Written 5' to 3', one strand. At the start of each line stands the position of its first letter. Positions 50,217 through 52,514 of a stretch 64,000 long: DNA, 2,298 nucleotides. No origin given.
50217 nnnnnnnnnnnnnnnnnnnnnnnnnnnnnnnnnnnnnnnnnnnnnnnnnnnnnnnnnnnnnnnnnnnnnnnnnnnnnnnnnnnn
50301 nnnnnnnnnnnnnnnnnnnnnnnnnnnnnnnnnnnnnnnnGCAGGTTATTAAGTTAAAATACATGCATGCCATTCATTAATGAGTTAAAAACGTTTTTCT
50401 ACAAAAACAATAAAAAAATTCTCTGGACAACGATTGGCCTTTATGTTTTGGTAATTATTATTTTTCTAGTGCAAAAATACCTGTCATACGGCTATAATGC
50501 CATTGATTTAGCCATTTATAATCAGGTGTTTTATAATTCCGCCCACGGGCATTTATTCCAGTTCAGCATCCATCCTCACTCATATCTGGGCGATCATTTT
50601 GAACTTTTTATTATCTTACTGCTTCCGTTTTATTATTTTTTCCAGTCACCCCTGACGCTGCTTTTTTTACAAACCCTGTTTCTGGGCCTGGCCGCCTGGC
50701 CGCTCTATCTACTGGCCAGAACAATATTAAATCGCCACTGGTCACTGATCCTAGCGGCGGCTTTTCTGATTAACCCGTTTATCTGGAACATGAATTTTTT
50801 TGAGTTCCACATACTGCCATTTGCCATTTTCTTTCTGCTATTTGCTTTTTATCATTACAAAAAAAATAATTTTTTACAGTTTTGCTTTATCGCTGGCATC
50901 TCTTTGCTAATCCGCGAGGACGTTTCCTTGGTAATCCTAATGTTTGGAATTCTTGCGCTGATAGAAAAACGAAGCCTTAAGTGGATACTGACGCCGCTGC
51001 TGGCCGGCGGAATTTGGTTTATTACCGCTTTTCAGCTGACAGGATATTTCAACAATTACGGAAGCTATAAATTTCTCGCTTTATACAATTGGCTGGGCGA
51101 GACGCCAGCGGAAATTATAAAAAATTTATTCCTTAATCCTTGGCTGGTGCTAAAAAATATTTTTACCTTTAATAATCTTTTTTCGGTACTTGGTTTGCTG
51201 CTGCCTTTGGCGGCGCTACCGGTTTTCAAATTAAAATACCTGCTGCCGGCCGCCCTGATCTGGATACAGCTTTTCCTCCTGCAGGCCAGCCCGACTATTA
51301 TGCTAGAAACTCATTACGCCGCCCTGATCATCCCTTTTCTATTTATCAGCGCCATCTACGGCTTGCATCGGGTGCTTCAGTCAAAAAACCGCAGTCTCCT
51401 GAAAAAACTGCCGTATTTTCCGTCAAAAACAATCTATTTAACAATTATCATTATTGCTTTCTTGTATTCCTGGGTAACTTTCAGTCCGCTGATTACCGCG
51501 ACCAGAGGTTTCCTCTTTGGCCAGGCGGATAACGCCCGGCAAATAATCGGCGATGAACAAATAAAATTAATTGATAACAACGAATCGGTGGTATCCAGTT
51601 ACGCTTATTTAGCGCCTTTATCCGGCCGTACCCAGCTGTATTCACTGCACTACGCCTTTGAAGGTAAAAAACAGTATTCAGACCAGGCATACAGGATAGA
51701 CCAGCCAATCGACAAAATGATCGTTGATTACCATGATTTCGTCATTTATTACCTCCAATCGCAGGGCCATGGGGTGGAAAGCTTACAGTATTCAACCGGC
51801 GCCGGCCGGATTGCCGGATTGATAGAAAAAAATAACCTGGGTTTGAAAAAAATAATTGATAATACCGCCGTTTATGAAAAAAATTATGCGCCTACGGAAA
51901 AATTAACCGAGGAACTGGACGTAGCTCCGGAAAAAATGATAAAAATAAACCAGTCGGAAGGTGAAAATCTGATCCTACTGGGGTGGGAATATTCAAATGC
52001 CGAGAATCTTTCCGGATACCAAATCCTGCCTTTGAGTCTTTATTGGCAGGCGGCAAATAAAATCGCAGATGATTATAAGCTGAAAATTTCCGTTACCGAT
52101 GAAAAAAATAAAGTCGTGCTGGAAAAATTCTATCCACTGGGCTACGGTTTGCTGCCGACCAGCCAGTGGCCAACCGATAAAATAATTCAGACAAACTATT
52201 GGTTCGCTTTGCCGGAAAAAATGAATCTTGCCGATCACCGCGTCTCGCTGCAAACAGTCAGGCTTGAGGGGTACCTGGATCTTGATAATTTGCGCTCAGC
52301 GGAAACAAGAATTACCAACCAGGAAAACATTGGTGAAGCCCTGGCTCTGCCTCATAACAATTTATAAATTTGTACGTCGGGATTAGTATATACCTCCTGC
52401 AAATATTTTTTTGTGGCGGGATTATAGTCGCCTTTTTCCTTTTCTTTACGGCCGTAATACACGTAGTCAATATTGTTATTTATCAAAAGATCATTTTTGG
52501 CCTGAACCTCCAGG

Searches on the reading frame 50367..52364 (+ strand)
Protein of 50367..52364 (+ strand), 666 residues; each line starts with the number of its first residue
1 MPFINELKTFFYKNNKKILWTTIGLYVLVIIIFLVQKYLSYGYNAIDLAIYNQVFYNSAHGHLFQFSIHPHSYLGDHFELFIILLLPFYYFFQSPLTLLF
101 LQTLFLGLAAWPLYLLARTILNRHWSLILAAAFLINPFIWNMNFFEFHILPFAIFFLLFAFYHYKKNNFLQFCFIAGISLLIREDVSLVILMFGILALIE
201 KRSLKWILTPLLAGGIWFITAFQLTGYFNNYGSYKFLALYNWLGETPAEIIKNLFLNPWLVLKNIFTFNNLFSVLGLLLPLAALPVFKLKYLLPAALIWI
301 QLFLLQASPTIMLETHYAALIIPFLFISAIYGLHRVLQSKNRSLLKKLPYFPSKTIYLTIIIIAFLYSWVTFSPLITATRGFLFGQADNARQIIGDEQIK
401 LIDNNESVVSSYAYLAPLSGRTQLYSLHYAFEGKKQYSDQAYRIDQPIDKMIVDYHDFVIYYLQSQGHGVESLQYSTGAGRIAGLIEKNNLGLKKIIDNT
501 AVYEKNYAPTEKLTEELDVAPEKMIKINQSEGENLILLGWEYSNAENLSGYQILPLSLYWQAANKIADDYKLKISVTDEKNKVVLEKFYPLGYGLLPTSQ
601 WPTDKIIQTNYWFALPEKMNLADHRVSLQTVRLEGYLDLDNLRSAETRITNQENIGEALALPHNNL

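Call 9: search_protein_families(library=pfam, proteins=[window:50367-52364:+], max_evalue=0.001)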
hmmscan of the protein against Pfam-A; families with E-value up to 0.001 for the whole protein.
window:50367-52364:+ (666 aa): 1 family
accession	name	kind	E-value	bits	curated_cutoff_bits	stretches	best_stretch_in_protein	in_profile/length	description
PF09852.15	DUF2079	-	9e-53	180.4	28.2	1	43-435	7-407/459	Predicted membrane protein (DUF2079)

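Call 63: search_protein_families(library=ncbifam, proteins=[window:50367-52364:+], max_evalue=0.001)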
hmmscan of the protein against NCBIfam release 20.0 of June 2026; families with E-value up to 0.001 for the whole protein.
window:50367-52364:+ (666 aa): 0 families
